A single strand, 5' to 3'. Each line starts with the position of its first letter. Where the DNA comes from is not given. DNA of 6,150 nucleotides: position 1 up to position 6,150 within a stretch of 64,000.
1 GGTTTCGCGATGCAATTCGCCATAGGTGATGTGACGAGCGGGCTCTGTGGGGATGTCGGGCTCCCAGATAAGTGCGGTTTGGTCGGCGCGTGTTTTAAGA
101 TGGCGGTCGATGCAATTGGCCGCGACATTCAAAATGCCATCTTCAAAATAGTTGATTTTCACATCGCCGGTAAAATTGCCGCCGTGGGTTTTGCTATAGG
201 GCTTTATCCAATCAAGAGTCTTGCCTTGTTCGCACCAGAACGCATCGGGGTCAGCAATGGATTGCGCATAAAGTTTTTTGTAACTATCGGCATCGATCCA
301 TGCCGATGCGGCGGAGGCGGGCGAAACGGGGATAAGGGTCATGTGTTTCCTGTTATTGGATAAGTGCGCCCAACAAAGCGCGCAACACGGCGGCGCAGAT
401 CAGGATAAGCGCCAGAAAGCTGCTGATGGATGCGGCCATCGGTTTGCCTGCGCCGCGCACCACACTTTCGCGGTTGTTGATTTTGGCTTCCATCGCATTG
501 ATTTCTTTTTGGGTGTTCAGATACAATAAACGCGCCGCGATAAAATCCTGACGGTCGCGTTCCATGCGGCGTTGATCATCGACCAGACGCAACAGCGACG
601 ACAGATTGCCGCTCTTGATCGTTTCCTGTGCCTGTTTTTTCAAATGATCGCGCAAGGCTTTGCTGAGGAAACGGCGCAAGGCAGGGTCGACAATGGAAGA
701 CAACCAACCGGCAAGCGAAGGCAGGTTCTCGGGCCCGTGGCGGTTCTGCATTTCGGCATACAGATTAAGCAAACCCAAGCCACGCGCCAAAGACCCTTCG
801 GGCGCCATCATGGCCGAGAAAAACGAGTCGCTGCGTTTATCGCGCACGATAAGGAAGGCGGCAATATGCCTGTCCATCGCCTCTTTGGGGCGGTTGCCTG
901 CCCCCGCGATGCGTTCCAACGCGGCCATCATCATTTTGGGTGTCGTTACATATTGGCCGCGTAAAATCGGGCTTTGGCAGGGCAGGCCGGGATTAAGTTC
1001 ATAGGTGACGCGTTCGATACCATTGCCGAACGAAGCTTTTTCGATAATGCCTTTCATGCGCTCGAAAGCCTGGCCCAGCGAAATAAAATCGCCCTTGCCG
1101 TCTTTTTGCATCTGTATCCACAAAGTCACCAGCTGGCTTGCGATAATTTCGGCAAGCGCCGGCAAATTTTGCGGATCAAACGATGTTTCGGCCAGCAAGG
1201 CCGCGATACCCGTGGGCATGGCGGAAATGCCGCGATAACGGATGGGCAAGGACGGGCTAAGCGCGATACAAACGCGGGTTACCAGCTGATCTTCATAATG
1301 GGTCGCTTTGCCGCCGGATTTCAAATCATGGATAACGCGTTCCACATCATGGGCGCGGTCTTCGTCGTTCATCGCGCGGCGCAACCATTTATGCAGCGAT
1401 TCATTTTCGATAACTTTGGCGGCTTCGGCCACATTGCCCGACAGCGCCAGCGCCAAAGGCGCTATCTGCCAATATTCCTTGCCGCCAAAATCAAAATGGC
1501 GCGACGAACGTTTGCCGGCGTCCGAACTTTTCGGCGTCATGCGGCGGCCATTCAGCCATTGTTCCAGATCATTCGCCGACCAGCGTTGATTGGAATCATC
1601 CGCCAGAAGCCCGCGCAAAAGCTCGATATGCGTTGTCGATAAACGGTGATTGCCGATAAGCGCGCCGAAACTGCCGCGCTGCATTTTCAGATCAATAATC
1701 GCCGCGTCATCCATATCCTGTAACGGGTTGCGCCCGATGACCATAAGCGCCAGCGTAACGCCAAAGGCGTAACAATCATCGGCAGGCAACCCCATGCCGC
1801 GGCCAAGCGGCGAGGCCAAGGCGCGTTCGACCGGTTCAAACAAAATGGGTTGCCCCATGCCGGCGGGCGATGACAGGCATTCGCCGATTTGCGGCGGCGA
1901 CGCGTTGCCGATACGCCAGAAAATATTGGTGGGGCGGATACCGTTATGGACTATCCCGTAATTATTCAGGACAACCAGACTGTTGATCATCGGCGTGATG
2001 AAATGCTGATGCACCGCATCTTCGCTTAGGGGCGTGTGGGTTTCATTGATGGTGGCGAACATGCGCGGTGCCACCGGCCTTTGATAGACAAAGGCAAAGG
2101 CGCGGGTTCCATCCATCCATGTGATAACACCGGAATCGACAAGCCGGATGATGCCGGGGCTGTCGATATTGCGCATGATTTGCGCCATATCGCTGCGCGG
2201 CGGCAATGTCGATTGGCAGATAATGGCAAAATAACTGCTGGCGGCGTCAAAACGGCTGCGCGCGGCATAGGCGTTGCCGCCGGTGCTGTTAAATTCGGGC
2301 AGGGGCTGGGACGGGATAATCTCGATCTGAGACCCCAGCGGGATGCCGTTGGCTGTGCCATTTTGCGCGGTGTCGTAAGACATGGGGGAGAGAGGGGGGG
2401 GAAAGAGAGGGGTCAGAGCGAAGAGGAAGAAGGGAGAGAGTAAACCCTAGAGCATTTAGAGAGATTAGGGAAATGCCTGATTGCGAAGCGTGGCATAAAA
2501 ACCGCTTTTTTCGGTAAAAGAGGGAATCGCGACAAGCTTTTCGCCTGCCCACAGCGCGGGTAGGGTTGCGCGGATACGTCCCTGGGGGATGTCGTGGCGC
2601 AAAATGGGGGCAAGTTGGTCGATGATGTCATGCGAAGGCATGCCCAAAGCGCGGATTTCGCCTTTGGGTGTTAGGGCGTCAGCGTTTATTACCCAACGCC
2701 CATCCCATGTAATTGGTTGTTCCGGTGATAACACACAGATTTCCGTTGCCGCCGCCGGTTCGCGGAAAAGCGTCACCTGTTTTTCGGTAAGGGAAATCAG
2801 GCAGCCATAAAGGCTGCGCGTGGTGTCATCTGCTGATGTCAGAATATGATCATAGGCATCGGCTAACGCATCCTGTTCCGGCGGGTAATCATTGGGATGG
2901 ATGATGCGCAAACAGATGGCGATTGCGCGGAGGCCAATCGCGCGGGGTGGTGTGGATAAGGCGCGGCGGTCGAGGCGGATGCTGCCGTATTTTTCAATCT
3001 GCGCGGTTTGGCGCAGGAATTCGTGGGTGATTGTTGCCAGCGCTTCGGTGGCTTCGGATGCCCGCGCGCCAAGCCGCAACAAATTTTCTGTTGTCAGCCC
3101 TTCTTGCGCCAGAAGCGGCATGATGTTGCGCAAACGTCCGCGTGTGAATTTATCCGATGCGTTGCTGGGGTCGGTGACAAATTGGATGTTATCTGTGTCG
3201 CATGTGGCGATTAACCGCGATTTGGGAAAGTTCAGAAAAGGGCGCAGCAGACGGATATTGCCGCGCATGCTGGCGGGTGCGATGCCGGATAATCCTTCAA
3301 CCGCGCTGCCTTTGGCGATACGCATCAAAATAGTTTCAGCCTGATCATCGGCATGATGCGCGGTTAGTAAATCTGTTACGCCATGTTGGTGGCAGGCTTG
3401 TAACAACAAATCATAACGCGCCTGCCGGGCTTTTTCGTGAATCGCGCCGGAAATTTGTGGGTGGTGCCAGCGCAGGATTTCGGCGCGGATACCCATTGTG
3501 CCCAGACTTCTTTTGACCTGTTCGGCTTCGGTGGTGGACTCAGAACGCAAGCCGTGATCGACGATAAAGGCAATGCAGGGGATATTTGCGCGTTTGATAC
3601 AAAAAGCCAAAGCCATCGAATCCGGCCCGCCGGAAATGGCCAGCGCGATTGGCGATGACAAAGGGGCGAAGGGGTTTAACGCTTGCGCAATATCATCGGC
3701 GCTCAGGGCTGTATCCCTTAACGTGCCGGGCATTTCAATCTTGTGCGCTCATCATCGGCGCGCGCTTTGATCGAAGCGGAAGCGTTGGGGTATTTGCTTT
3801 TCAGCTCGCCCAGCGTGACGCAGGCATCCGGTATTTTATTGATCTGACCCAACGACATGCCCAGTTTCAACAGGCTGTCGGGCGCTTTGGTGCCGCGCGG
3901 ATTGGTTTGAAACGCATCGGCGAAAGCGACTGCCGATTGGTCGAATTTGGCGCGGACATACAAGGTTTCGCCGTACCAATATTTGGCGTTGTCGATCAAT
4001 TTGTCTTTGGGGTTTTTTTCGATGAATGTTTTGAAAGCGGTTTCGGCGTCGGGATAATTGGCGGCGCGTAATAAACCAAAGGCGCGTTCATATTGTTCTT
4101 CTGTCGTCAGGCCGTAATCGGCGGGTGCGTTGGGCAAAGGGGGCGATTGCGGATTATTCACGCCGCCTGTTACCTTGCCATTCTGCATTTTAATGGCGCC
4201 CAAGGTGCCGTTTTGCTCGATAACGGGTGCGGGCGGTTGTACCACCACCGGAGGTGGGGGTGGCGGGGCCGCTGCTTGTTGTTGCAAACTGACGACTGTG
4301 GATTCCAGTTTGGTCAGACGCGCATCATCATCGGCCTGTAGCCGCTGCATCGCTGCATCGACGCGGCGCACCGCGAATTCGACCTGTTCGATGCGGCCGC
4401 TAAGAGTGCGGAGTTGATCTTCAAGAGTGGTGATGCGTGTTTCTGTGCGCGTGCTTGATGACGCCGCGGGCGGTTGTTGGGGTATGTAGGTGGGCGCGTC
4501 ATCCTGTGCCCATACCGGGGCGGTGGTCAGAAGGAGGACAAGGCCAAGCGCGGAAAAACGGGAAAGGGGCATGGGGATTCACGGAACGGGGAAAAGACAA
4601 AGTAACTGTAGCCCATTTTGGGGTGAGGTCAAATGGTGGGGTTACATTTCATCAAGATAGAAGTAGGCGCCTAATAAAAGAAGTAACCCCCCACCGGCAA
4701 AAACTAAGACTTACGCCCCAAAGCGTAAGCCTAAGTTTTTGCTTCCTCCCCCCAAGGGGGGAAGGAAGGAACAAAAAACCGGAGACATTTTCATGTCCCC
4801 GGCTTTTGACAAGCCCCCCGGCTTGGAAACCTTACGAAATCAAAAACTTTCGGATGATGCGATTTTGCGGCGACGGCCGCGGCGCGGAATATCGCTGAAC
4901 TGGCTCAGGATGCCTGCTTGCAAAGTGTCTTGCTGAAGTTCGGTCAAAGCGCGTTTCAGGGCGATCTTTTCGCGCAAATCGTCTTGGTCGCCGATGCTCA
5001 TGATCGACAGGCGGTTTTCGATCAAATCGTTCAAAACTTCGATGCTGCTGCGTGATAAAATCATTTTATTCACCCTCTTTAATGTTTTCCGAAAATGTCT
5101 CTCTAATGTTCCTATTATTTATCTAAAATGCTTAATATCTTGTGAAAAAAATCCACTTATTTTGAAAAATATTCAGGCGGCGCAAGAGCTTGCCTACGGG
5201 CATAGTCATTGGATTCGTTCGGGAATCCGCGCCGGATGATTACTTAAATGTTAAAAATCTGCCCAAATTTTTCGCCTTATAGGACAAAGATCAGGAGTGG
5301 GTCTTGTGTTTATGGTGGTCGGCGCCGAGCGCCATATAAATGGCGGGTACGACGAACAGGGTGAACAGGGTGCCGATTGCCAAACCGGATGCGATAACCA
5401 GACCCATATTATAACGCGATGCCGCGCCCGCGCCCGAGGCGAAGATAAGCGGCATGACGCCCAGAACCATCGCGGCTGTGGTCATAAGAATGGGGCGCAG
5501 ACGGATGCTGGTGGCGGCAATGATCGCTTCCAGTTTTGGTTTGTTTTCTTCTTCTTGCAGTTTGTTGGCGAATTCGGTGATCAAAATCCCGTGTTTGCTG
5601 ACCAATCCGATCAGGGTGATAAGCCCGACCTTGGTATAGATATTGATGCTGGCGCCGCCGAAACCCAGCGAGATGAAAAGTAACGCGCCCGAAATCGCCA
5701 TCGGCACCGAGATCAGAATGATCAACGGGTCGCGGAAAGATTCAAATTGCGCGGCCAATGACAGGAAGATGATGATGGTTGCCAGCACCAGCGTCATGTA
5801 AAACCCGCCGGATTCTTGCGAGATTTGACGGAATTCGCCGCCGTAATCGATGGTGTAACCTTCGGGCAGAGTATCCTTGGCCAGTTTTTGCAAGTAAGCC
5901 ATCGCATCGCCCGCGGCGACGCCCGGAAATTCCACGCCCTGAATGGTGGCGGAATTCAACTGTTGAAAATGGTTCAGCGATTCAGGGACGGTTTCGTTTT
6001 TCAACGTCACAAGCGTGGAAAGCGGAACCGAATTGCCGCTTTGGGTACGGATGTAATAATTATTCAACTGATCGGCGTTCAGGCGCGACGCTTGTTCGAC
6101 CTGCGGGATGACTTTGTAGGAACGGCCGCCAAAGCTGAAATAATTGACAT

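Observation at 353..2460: Membrane-anchored pseudokinase next to acs, with a C-rich non-SD leader and a G8/C8 homopolymer 11 nt from the start codon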

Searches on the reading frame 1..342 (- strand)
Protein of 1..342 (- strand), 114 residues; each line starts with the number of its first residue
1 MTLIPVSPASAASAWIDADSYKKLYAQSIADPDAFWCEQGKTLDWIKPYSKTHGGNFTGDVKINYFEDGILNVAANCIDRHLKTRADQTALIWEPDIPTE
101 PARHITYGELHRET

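Call 61: search_protein_families(library=pfam, proteins=[window:1-342:-], max_evalue=0.01)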
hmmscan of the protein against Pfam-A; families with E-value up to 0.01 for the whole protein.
window:1-342:- (114 aa): 1 family
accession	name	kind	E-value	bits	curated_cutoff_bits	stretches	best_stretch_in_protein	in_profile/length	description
PF16177.11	ACAS_N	-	7.8e-18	64.5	27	1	21-77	1-55/55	Acetyl-coenzyme A synthetase N-terminus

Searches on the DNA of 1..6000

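Call 16: search_rna_families(source=window, start=1, end=6000, threshold=evalue, max_evalue=1)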
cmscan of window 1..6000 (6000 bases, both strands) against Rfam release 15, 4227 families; matches with E-value up to 1: 3.
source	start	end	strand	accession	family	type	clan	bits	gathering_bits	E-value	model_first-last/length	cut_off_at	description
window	1416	1488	+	RF03373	mir-3170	Gene; miRNA;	-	24.6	98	0.099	1-77/77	no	mir-3170 microRNA precursor family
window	4775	4806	-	RF04356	Plastid-ndhA-ndhB-1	Intron;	CL00155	19.7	61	0.89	8-43/49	no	Plastid-ndhA-ndhB-1 group II-D5 intron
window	3694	3759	-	RF01126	sR41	Gene; snRNA; snoRNA; CD-box;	-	18.9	54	0.41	1-53/53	no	Small nucleolar RNA sR41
